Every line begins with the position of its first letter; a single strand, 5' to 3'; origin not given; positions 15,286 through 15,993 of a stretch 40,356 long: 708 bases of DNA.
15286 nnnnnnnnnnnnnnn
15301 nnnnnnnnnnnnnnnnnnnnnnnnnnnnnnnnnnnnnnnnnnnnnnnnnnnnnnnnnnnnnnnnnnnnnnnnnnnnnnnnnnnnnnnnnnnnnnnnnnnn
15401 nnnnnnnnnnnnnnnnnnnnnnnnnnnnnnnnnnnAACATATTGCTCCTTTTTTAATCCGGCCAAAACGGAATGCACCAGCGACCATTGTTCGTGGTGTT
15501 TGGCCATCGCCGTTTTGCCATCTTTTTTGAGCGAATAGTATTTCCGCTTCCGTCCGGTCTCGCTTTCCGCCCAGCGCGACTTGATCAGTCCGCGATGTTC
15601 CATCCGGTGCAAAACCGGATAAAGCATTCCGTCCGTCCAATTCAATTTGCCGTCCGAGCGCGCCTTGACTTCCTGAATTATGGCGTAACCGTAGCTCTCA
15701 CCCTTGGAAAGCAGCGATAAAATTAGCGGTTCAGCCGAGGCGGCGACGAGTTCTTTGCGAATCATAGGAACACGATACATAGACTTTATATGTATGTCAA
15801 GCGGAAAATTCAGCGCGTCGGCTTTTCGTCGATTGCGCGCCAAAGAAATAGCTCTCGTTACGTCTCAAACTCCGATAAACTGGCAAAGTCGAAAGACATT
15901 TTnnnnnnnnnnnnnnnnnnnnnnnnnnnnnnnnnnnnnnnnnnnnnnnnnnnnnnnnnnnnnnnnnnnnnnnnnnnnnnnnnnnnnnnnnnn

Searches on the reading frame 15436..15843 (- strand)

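Call 53: search_protein_families(library=pfam, proteins=[window:15436-15843:-], max_evalue=0.001)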
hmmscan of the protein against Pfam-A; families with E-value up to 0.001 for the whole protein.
window:15436-15843:- (136 aa): 1 family
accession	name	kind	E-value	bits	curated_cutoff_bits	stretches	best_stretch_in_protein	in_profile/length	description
PF03551.20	PadR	-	4.6e-23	81.5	27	1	41-114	1-74/75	Transcriptional regulator PadR-like family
